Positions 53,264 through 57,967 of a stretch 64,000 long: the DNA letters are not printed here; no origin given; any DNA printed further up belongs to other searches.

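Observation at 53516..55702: Array of 19 tandem 37/41-residue repeats with a 37-37-41 super-repeat in the N-terminal half of the VWA protein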

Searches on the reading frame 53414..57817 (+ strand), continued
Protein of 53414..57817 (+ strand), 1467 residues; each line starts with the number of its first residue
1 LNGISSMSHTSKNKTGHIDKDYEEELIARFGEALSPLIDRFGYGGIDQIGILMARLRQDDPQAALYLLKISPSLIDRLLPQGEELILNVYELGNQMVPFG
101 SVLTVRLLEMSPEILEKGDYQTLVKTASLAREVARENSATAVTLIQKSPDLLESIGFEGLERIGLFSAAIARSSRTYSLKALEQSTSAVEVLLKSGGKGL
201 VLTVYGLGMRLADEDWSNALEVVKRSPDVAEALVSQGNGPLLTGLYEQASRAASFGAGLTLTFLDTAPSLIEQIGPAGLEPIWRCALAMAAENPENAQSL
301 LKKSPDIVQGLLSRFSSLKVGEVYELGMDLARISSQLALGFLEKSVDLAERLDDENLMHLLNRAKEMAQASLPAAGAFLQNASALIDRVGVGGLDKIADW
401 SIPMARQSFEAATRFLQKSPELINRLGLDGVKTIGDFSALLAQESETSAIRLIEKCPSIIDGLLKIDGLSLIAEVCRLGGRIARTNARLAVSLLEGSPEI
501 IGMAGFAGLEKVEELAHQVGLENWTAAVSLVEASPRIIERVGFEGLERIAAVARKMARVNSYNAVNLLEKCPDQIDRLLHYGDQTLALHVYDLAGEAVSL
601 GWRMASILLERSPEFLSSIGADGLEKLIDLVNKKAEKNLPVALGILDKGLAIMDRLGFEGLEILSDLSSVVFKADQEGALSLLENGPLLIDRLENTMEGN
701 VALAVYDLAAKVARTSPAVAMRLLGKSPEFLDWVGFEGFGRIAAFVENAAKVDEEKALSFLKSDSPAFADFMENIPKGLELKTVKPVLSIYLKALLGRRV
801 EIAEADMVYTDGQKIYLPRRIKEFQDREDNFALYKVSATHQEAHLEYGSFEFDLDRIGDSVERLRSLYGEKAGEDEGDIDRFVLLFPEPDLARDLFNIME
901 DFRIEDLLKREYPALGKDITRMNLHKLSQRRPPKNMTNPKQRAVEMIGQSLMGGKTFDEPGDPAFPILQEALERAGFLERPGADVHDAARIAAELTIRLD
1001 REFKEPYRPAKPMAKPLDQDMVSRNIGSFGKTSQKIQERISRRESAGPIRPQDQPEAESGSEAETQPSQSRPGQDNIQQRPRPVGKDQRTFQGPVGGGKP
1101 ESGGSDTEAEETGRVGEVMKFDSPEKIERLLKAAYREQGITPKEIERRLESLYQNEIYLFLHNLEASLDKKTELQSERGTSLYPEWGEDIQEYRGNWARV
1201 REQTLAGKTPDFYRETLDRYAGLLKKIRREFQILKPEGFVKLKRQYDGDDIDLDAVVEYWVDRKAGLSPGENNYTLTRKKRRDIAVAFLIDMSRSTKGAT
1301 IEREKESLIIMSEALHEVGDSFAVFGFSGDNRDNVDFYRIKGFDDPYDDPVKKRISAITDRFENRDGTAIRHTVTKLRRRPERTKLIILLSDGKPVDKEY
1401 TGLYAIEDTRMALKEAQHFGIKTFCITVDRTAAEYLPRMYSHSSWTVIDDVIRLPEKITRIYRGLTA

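Call 19: find_related_loci(query=A1, collection=genome_contigs, flank=10000)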
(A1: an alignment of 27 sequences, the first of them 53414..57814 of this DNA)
Query A1 (1467 aa) in genome_contigs; peptide patterns used: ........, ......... (x = any residue, [..] = any of these).
556 stretches matched a pattern; 459 encode a relative of the query (tblastn E <= 1e-3); the best 80 are kept; 80 distinct loci.
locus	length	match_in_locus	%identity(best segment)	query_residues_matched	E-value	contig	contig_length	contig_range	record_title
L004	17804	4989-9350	83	14-1467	0e+0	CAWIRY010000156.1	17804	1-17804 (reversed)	MAG: uncultured delta proteobacterium isolate MFD03323.bin.1.124 genome assembly, contig: contig_45940, whole genome sho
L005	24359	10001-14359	62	16-1467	0e+0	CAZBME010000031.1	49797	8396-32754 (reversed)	MAG TPA_asm: uncultured Syntrophaceae bacterium isolate SRP302447_co2_781 genome assembly, contig: NODE_2007_length_4979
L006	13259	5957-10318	60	16-1467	0e+0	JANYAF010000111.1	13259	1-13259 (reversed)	MAG: Deltaproteobacteria bacterium isolate GL140_5_metabat_185 GL140_5_k141_1999931, whole genome shotgun sequence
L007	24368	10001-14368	60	14-1467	0e+0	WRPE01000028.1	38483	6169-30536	MAG: Syntrophaceae bacterium isolate X3_MaxBin.011 scaffold_700, whole genome shotgun sequence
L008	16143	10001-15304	60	25-1467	0e+0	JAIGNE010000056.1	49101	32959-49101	MAG: Deltaproteobacteria bacterium isolate BIN3 29567, whole genome shotgun sequence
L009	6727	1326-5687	59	16-1467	0e+0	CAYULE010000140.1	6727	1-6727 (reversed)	MAG TPA_asm: uncultured Smithella sp. isolate binchicken_co269_68 genome assembly, contig: NODE_11870_length_6727_cov_16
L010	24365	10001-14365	59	15-1467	0e+0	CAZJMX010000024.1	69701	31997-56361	MAG TPA_asm: uncultured Smithella sp. isolate SRP302447_co2_430 genome assembly, contig: NODE_1218_length_69701_cov_17.1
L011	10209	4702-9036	58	25-1467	0e+0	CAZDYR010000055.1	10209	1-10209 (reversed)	MAG TPA_asm: uncultured Smithella sp. isolate binchicken_co269_128 genome assembly, contig: NODE_6648_length_10209_cov_6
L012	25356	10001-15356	59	13-1467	0e+0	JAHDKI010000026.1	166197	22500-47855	MAG: Syntrophaceae bacterium isolate LM1-B42D k141_136076, whole genome shotgun sequence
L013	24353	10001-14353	58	17-1466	0e+0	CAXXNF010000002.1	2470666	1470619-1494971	MAG: Syntrophales bacterium isolate 28f6f31c-1abc-45c3-9ff4-d3034646c4f0 genome assembly, contig: contig_2, whole genome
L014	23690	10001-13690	68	7-1467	0e+0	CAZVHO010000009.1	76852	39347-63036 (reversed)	MAG TPA_asm: uncultured Thermodesulfobacteriota bacterium isolate binchicken_co266_158 genome assembly, contig: NODE_720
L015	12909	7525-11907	62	4-1467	0e+0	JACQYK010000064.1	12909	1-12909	MAG: Deltaproteobacteria bacterium isolate NC_groundwater_1539_Pr4_S-0.65um_50_9 SR1-18-Sp65_coassembly_scaffold_105905,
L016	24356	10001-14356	56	16-1467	0e+0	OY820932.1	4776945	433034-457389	MAG: Smithellaceae bacterium isolate 90efb5c7-b315-4df1-98b9-9b59cc098579 genome assembly, chromosome: 1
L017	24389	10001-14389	63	2-1467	0e+0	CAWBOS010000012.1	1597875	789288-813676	MAG: uncultured delta proteobacterium isolate MFD01299.bin.3.111 genome assembly, contig: contig_6052, whole genome shot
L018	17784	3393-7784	62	4-1467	0e+0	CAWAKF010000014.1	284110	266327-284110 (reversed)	MAG: uncultured delta proteobacterium isolate MFD02416.bin.2.107 genome assembly, contig: contig_25447, whole genome sho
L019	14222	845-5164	54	22-1467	0e+0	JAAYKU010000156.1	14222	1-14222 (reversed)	MAG: Smithella sp. isolate AS10tlH2TH_73 124456_AS10, whole genome shotgun sequence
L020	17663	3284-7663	51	2-1467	0e+0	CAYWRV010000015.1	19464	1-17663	MAG TPA_asm: uncultured Smithella sp. isolate binchicken_co74_231 genome assembly, contig: NODE_5245_length_19464_cov_9.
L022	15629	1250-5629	55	6-1467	0e+0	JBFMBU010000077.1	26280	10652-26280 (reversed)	MAG: Thermodesulfobacteriota bacterium isolate MAG172 MAG172_77, whole genome shotgun sequence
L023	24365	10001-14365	54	10-1467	0e+0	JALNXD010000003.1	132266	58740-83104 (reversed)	MAG: Syntrophales bacterium isolate SO_2016_LW2 bin 9 scaffold00117_LW138R_2016, whole genome shotgun sequence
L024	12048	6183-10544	61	16-1467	0e+0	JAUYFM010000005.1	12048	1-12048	MAG: Smithellaceae bacterium isolate C21_metabat.bin.13 C21_k141_170667, whole genome shotgun sequence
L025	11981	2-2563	68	37-1467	0e+0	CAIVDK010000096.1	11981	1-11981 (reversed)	MAG: uncultured delta proteobacterium isolate Loclat_bin-13126 genome assembly, contig: bin-13126:096/473, whole genome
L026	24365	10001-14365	59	15-1467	0e+0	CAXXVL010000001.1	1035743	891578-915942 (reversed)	MAG: Smithellaceae bacterium isolate ea3e3a57-e723-42e2-b213-d72c633126af genome assembly, contig: contig_1, whole genom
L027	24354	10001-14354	58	19-1467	0e+0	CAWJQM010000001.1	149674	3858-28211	MAG: uncultured delta proteobacterium isolate MFD02979.bin.2.91 genome assembly, contig: contig_100652, whole genome sho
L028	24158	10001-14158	38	74-1467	0e+0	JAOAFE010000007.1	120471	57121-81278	MAG: Syntrophales bacterium isolate SKW28 NODE_7_length_120471_cov_8.802449, whole genome shotgun sequence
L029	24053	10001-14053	41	114-1467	0e+0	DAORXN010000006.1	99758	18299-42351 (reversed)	MAG TPA_asm: Syntrophales bacterium isolate AMR_MDS_1986 NODE_157_length_99758_cov_147.275448, whole genome shotgun sequ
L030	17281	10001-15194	52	15-1467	0e+0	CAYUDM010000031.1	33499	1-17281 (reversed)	MAG TPA_asm: uncultured Smithella sp. isolate binchicken_co42_513 genome assembly, contig: NODE_1218_length_33499_cov_6.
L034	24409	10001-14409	72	1-1467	0e+0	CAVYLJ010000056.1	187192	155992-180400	MAG: uncultured delta proteobacterium isolate MFD01299.bin.2.76 genome assembly, contig: contig_8594, whole genome shotg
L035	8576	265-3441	49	877-1467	5e-175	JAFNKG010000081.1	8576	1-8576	MAG: Methanophagales archaeon isolate CR_Bin_179 NODE_168_length_8576_cov_31.062949, whole genome shotgun sequence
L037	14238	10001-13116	49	22-1467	0e+0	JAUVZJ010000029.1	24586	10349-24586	MAG: Methanophagales archaeon isolate CSMAG_1265 CSMAG_1265_k141_591307_length_24586_cov_155.7210, whole genome shotgun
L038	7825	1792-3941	49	120-1467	0e+0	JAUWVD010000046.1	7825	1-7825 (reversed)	MAG: Methanophagales archaeon isolate CSMAG_2623 CSMAG_2623_k141_3468448_length_7825_cov_27.7145, whole genome shotgun s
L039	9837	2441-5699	49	18-1467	0e+0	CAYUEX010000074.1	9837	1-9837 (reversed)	MAG TPA_asm: uncultured Halobacteria archaeon isolate binchicken_co332_136 genome assembly, contig: NODE_1889_length_983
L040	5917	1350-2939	48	877-1467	7e-171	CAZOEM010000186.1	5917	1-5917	MAG TPA_asm: uncultured Halobacteria archaeon isolate binchicken_co116_93 genome assembly, contig: NODE_16625_length_591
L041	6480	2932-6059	48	22-1467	0e+0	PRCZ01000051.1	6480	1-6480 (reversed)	ANME-1 cluster archaeon AG-394-G06 NODE_51_length_6480_cov_4.96825, whole genome shotgun sequence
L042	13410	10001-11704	48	869-1467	1e-167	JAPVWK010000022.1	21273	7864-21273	MAG: Methanophagales archaeon isolate HMR2_5 HMR2_5_000000000022, whole genome shotgun sequence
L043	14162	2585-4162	48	877-1467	2e-165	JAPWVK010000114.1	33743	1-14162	MAG: Methanophagales archaeon isolate SB_Co_68 SB_Co_68_000000000114, whole genome shotgun sequence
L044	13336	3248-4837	48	878-1467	3e-165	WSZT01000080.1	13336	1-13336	MAG: Methanophagales archaeon isolate GLR107 c_000000635350, whole genome shotgun sequence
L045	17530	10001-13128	47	22-1467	0e+0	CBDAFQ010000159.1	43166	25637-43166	MAG: uncultured ANME-1 euryarchaeote isolate MAG_104 genome assembly, contig: k141_19021, whole genome shotgun sequence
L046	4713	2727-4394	47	877-1467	2e-167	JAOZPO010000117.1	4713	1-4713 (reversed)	MAG: Halobacteria archaeon isolate GMC4.metabat2.234 GMC4_36910_length_4713_cov_5.792185, whole genome shotgun sequence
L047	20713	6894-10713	47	18-1467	6e-160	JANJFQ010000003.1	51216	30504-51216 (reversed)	MAG: Methanophagales archaeon isolate Hel0.bin107 Hel0_ANME-1_NODE_691_length_51216_cov_4.969935, whole genome shotgun s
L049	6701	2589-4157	46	877-1467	2e-157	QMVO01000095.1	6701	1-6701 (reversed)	MAG: Methanosarcinales archaeon isolate B64_G16 B64_Guay16_scaffold_11081, whole genome shotgun sequence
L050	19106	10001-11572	47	877-1467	2e-155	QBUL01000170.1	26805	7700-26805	ANME-1 cluster archaeon GoMg1 GOMG1_20, whole genome shotgun sequence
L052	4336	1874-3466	47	877-1467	1e-157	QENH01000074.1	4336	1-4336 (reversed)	Methanophagales archaeon isolate CONS3730B06UFb1 Ga0123266_1151, whole genome shotgun sequence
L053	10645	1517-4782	46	18-1467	0e+0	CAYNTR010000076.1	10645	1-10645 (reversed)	MAG TPA_asm: uncultured Halobacteria archaeon isolate binchicken_co395_157 genome assembly, contig: NODE_2063_length_106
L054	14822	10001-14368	65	12-1467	0e+0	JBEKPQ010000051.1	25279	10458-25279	MAG: Thermodesulfobacteriota bacterium isolate SPRUCE 468 SPRUCE_468_51, whole genome shotgun sequence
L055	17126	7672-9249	47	877-1467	1e-157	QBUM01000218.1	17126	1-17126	ANME-1 cluster archaeon GoMg2 GOMG2_34, whole genome shotgun sequence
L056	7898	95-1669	60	877-1467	1e-126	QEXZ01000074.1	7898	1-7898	MAG: Methanomicrobiales archaeon isolate M5.MMPM 74, whole genome shotgun sequence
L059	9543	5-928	62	1160-1467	3e-115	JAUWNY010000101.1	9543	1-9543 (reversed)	MAG: Methanophagales archaeon isolate CSMAG_2436 CSMAG_2436_k141_609728_length_9543_cov_52.1765, whole genome shotgun se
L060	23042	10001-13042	41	32-1467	0e+0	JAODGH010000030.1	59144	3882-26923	MAG: Methanosarcinales archaeon isolate INS_M10_B59-AMOR_5b 1-CGB6-2_contig_1963, whole genome shotgun sequence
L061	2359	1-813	63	1197-1467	2e-109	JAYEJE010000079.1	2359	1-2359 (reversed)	MAG: Methanobacteriota archaeon isolate MAG172 MAG172_79, whole genome shotgun sequence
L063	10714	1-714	66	1230-1467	6e-92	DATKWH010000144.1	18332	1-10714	MAG TPA_asm: Candidatus Bathyarchaeia archaeon isolate SMAG_U14158 k141_4756050, whole genome shotgun sequence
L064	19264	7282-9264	31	778-1467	2e-85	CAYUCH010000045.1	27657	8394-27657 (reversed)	MAG TPA_asm: uncultured Desulfobulbia bacterium isolate SRP077602_co5_539 genome assembly, contig: NODE_8553_length_2765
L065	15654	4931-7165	31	704-1467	9e-85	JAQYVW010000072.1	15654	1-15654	MAG: Desulfurivibrionaceae bacterium isolate SF_100_bin10 SF_100_bin.10.orig_100_contig-145_7822, whole genome shotgun s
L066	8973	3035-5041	32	778-1467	3e-84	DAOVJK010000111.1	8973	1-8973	MAG TPA_asm: Pseudomonadota bacterium isolate CSMAG_1391 CSMAG_1391_k141_1757844_length_8973_cov_13.0000, whole genome s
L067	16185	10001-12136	32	741-1467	1e-83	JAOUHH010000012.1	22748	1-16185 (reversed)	MAG: Desulfobulbaceae bacterium isolate 4_1_May_SF_Bin57 4_1_May_SF_Bin57_scaffold_785_c1, whole genome shotgun sequence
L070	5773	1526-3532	31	777-1467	2e-80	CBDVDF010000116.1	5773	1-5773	MAG TPA_asm: uncultured Desulfobacterales bacterium isolate SRR21487741_concoct_23 genome assembly, contig: ERZ25074850.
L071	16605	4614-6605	31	778-1467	2e-77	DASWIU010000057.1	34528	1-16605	MAG TPA_asm: Desulfurivibrionaceae bacterium isolate SMAG_U2877 k141_3005697, whole genome shotgun sequence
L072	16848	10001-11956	31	788-1467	1e-77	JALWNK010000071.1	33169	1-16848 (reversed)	MAG: Deltaproteobacteria bacterium isolate M17_metabat2_scaf2bin.252 M17_NODE_809_length_33169_cov_10.095485, whole geno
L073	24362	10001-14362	64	14-1467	0e+0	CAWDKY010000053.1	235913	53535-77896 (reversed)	MAG: uncultured delta proteobacterium isolate MFD04492.bin.2.115 genome assembly, contig: contig_76929, whole genome sho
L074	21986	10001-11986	31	778-1467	6e-77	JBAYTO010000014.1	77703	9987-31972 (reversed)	MAG: Desulfurivibrionaceae bacterium isolate SO_2016_LW3_10 scaffold00488_LW162_2016, whole genome shotgun sequence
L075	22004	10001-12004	32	778-1467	1e-76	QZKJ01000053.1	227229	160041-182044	MAG: Desulfurivibrio sp. isolate SURF_16 Ga0104751_1000016, whole genome shotgun sequence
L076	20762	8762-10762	31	778-1467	1e-76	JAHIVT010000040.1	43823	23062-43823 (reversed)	MAG: Proteobacteria bacterium isolate MM_PC_MetaG.mb.92 MM_PC_MetaG.mb.92_k141_280659, whole genome shotgun sequence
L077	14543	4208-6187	31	778-1467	2e-76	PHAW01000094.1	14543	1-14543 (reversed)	MAG: Deltaproteobacteria bacterium HGW-Deltaproteobacteria-3 bjp_ig2157_scaffold_2371, whole genome shotgun sequence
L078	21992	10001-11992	31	778-1467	7e-76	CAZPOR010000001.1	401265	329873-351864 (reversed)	MAG TPA_asm: uncultured Desulfurivibrio sp. isolate binchicken_co269_249 genome assembly, contig: NODE_14_length_401265_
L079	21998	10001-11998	31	777-1467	5e-76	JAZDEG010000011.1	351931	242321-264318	MAG: Pseudomonadota bacterium isolate MEGAHIT-group-0.128 k141_10793371, whole genome shotgun sequence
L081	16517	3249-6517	47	22-1467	0e+0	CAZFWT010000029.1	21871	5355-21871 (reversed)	MAG TPA_asm: uncultured Halobacteria archaeon isolate SRP178699_co2_296 genome assembly, contig: NODE_1571_length_21871_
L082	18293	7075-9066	31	778-1467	5e-75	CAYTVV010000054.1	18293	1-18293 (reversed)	MAG TPA_asm: uncultured Desulfurivibrio sp. isolate ERP113451_co7_199 genome assembly, contig: NODE_2228_length_18293_co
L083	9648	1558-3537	31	778-1467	7e-78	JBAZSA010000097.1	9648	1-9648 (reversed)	MAG: Desulfurivibrionaceae bacterium isolate SO_2017_GW1_161 NODE_26439_length_9648_cov_1.223506_OW334_2017, whole genom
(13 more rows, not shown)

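Call 49: search_protein_families(library=padloc, proteins=[window:53414-57817:+], max_evalue=0.01)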
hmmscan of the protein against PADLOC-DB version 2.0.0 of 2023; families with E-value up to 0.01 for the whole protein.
window:53414-57817:+ (1467 aa): 0 families
